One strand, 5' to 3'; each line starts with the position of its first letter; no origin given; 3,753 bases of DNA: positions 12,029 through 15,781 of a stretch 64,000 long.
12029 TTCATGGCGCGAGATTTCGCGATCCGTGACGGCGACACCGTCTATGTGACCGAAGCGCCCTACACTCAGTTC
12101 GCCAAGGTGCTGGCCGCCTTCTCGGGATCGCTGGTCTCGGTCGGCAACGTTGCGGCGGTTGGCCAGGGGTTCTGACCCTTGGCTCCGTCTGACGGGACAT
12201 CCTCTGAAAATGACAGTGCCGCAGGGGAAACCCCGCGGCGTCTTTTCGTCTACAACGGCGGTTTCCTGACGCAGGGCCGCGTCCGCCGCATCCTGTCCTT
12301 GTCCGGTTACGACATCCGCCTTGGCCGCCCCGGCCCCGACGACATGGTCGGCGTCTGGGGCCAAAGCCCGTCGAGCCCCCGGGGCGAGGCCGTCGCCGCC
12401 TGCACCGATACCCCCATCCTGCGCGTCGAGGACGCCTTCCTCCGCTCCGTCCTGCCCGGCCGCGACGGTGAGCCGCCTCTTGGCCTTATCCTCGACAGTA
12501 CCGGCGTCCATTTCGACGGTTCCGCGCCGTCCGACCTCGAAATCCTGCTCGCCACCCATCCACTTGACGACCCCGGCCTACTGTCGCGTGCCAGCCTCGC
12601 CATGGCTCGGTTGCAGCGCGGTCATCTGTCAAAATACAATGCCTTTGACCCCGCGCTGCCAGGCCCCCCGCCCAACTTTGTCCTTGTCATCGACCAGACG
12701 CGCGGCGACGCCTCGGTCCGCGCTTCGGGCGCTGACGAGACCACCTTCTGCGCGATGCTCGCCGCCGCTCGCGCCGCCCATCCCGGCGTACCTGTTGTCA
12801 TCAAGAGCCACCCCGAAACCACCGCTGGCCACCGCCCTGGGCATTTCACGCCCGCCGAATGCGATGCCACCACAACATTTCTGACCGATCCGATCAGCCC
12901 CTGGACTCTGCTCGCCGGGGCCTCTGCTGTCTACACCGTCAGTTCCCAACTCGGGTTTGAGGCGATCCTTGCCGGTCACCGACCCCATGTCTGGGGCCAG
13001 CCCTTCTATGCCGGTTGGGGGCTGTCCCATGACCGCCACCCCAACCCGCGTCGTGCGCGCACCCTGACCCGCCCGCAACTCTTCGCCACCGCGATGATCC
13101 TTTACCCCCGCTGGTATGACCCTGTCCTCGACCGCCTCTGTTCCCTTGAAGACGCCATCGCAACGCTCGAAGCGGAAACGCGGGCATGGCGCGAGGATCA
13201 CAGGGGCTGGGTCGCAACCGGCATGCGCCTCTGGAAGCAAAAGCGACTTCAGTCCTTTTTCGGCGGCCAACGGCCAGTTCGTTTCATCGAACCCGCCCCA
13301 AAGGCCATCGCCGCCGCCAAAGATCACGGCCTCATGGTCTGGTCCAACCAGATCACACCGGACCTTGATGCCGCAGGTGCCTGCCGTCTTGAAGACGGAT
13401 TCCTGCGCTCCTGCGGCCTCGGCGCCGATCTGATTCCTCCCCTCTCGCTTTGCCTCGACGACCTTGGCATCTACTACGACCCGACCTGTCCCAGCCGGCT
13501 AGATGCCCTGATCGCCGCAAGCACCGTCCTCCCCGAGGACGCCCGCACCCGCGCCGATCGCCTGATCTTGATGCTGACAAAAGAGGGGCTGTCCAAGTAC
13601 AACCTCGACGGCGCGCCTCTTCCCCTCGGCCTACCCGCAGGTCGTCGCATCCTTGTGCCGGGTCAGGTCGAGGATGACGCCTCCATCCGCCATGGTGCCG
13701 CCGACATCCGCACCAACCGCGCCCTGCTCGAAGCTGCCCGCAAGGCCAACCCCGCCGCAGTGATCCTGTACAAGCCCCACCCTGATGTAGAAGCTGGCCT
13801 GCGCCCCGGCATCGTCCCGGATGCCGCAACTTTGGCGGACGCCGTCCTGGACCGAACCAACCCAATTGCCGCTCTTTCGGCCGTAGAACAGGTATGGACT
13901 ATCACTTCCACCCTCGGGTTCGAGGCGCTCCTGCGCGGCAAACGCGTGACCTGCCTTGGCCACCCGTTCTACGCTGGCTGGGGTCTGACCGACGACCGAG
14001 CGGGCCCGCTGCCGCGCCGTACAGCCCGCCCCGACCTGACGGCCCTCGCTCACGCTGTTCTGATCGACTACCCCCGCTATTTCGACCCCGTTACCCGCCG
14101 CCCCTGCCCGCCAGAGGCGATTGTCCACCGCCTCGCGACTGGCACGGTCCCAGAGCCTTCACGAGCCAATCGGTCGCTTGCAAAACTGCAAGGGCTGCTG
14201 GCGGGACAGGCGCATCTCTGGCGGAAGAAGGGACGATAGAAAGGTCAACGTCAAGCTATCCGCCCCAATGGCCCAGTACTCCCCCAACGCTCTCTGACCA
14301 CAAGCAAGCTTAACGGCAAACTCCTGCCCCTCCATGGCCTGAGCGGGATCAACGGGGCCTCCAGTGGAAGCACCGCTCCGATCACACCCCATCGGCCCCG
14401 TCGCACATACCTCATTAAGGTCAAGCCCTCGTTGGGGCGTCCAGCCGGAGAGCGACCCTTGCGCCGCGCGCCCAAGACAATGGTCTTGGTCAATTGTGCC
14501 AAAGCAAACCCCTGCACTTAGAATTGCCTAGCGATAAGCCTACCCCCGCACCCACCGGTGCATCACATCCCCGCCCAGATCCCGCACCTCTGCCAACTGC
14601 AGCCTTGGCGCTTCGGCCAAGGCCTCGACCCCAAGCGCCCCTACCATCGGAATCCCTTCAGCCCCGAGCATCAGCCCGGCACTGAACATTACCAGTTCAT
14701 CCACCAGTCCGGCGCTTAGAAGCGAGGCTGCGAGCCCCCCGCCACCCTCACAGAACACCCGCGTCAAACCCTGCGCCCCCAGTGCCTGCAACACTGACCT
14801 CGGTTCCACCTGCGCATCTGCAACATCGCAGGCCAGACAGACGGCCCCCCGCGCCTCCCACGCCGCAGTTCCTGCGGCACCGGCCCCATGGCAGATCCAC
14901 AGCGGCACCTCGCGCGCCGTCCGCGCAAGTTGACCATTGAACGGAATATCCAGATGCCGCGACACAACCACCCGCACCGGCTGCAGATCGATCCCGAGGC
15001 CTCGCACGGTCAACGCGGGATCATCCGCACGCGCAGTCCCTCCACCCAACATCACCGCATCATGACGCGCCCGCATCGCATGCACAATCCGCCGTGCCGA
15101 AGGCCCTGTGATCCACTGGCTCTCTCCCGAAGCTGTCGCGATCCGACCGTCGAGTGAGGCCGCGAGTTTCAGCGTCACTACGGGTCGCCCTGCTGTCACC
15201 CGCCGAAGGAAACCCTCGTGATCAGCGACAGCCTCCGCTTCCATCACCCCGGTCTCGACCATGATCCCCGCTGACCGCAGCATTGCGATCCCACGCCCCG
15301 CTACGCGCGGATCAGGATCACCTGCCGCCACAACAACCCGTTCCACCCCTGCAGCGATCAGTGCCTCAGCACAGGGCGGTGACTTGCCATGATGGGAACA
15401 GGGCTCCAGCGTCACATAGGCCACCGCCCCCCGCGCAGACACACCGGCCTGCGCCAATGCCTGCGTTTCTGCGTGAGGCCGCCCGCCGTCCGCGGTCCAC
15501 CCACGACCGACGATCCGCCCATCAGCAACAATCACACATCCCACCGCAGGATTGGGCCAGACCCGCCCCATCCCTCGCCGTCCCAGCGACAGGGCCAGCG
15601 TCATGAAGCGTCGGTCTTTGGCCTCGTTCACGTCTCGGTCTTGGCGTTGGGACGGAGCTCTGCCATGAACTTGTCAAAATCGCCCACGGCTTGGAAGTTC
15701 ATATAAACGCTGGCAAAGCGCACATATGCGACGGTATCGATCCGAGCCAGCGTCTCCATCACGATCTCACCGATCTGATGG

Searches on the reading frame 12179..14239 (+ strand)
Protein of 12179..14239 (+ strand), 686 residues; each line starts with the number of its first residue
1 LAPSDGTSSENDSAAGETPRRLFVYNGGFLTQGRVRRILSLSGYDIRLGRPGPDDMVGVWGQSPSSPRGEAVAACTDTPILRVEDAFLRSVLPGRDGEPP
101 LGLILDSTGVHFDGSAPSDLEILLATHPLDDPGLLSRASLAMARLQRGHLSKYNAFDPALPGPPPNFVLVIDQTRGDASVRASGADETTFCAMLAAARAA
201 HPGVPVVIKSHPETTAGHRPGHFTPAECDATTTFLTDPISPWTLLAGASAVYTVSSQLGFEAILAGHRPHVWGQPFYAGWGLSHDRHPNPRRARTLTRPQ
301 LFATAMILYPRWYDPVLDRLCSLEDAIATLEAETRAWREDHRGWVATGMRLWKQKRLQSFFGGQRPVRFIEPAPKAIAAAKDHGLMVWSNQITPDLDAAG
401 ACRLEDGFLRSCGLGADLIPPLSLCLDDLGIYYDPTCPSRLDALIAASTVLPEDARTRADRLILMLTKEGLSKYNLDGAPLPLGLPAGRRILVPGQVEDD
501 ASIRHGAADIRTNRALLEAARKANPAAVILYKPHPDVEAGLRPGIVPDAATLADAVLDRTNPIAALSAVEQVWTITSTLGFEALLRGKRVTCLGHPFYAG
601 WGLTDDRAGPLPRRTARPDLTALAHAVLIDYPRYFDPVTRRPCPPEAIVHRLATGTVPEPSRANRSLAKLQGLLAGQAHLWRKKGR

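Call 43: search_protein_families(library=pfam, proteins=[window:12179-14239:+], max_evalue=0.00001)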
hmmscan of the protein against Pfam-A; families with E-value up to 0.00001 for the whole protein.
window:12179-14239:+ (686 aa): 1 family
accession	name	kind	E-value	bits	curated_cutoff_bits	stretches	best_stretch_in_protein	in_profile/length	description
PF05159.20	Capsule_synth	-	1.9e-69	235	20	3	489-634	146-310/310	Capsule polysaccharide biosynthesis protein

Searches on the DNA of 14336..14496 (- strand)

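Call 13: search_dna_similar(query=window:14336-14496:-, collection=plasmids, mode=distant, max_evalue=0.01, max_rows=40)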
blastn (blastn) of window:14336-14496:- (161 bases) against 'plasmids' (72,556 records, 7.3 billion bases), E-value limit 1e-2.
No match.

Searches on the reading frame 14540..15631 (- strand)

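Call 43: search_protein_families(library=pfam, proteins=[window:14540-15631:-], max_evalue=0.00001)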
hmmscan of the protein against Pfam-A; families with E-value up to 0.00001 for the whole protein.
window:14540-15631:- (363 aa): 3 families
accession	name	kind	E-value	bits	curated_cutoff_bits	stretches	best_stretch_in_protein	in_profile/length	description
PF01872.23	RibD_C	-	8.8e-47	159.9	24.1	1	150-356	1-195/197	RibD C-terminal domain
PF00383.29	dCMP_cyt_deam_1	-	3.4e-17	62.7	25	1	5-102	3-101/102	Cytidine and deoxycytidylate deaminase zinc-binding region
PF14437.12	MafB19-deam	-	8.8e-11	42.3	27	1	29-116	24-114/142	MafB19-like deaminase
